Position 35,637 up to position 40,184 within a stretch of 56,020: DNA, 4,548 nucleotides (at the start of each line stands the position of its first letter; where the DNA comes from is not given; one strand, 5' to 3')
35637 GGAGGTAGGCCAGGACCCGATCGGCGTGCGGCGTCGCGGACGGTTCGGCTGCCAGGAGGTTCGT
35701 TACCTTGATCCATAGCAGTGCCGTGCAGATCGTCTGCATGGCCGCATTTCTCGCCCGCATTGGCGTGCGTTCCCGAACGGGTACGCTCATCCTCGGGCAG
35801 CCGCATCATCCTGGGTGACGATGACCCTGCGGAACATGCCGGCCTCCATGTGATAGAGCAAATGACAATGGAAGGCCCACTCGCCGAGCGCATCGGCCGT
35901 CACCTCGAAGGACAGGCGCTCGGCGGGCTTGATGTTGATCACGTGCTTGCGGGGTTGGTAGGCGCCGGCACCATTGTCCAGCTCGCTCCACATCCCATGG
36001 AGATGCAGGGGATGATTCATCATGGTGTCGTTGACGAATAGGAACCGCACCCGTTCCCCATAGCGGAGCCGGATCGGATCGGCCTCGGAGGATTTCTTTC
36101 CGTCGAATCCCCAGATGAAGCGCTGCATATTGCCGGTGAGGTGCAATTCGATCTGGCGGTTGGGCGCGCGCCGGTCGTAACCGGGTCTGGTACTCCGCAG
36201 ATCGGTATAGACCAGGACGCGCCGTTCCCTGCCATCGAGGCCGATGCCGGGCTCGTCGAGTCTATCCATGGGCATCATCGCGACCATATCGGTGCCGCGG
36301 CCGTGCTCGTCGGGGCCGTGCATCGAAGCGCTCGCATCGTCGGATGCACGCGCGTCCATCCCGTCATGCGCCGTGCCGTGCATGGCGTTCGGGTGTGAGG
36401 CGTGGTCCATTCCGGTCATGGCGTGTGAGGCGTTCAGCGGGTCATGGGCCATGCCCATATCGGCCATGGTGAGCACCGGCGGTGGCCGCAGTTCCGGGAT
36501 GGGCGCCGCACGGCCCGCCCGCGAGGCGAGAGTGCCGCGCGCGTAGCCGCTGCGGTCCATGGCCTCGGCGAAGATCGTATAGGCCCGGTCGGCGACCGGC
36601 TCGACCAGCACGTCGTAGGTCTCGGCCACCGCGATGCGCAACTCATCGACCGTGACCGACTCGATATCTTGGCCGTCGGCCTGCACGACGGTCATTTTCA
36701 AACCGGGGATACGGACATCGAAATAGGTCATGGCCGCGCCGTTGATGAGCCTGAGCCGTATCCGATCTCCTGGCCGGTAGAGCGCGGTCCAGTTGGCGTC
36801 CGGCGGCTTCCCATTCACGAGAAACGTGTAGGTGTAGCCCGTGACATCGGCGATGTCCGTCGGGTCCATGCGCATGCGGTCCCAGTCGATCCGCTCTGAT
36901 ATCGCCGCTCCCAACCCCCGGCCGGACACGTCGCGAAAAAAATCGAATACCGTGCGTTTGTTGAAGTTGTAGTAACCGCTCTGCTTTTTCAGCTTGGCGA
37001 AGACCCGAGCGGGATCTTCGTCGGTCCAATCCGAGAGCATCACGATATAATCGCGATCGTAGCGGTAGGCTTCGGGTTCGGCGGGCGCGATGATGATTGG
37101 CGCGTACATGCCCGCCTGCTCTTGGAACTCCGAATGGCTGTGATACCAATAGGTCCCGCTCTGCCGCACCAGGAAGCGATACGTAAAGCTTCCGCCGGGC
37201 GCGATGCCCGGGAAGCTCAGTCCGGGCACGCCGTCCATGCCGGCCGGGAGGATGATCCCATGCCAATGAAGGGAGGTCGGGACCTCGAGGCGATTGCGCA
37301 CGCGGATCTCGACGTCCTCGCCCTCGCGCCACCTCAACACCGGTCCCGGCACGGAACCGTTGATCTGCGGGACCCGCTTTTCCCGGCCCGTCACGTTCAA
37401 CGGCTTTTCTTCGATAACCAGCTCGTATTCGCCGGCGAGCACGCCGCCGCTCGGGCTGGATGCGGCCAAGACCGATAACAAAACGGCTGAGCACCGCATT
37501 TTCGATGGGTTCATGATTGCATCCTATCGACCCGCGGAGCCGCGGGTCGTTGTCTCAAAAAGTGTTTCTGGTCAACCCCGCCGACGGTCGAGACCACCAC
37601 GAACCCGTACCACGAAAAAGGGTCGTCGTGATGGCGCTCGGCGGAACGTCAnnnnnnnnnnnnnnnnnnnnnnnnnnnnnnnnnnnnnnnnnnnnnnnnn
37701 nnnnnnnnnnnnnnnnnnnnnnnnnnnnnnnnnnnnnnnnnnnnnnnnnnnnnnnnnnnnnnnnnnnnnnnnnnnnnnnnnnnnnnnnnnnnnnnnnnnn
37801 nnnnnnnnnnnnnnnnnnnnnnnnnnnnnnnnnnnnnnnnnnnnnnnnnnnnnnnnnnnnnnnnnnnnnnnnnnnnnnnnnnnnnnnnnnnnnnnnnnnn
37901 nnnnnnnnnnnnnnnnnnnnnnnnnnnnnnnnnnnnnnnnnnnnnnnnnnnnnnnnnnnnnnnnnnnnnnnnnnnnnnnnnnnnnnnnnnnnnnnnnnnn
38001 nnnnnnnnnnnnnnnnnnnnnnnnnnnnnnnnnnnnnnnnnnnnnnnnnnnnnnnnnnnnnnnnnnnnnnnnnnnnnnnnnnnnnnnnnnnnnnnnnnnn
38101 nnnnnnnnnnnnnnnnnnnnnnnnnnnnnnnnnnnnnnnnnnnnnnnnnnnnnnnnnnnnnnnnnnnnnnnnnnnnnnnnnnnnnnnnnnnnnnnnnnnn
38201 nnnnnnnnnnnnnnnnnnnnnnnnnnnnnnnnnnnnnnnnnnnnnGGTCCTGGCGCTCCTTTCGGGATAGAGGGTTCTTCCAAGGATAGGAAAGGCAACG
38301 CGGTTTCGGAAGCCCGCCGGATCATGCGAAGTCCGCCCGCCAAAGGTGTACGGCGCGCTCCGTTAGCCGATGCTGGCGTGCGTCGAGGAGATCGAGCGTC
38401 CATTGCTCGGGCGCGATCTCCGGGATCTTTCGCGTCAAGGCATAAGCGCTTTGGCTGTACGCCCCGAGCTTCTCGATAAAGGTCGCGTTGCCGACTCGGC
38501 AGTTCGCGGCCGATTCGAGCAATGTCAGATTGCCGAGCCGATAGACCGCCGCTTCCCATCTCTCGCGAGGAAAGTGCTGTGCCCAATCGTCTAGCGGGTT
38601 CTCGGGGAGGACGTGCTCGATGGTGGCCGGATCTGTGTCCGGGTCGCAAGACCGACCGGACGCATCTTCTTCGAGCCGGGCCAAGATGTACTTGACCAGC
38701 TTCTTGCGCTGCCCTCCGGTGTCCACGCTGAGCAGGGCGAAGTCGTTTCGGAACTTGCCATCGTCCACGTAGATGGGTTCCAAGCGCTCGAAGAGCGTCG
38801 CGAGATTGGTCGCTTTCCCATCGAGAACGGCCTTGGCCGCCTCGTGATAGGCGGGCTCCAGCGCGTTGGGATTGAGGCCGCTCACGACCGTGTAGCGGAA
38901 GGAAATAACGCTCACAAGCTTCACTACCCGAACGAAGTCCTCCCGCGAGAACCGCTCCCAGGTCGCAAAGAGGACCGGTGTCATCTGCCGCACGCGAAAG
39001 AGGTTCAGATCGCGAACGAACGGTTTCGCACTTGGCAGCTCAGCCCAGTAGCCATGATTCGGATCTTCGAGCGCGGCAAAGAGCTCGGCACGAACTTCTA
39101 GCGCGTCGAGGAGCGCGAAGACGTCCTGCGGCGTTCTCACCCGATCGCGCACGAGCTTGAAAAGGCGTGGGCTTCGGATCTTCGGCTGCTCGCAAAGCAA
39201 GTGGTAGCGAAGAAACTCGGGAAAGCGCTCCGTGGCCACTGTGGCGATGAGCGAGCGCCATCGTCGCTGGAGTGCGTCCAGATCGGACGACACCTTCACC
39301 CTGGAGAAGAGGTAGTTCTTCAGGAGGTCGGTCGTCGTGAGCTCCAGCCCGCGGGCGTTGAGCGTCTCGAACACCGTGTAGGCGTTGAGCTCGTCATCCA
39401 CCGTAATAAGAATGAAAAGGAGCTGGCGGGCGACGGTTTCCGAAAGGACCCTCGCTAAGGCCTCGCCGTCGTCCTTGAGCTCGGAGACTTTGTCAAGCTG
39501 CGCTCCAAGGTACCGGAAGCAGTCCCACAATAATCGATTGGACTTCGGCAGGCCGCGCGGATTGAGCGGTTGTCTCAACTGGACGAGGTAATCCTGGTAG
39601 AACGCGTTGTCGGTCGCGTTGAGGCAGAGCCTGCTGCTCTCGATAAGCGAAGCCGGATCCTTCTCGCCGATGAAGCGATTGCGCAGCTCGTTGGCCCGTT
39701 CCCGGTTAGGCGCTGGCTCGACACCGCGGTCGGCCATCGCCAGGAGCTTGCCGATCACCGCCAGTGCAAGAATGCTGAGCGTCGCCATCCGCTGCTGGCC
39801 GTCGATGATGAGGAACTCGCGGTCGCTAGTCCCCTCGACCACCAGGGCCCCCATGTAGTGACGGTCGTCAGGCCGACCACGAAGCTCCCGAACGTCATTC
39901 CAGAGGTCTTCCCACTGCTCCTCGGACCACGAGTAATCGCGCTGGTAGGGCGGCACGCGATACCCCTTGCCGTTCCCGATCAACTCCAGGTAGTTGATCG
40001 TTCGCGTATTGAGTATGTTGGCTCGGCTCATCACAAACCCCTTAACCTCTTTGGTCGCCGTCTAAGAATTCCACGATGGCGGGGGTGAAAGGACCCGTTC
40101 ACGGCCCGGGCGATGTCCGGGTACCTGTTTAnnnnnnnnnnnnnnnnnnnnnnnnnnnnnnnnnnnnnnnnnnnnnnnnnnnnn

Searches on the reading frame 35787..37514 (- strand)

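Call 77: search_protein_families(library=pfam, proteins=[window:35787-37514:-], max_evalue=0.00001)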
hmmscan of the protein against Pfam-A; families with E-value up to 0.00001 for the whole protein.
window:35787-37514:- (575 aa): 3 families
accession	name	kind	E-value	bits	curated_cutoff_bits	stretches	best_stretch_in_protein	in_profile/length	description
PF07732.21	Cu-oxidase_3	-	1.2e-43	148.4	21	1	35-145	3-117/119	Multicopper oxidase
PF07731.20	Cu-oxidase_2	-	1.1e-35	122.7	20.4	1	449-569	2-136/137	Multicopper oxidase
PF00394.28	Cu-oxidase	-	3.9e-27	95.7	21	1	225-323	33-146/157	Multicopper oxidase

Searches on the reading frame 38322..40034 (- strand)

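Call 77: search_protein_families(library=pfam, proteins=[window:38322-40034:-], max_evalue=0.00001)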
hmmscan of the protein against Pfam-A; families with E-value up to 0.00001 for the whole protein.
window:38322-40034:- (570 aa): 2 families
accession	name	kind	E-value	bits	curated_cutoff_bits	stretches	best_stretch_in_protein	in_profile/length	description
PF03235.19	GmrSD_N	-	4.4e-35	122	33.2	1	17-243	3-199/199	GmrSD restriction endonuclease, N-terminal domain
PF07510.16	GmrSD_C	-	4.3e-25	88.6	23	1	423-559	2-137/138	GmrSD restriction endonucleases, C-terminal domain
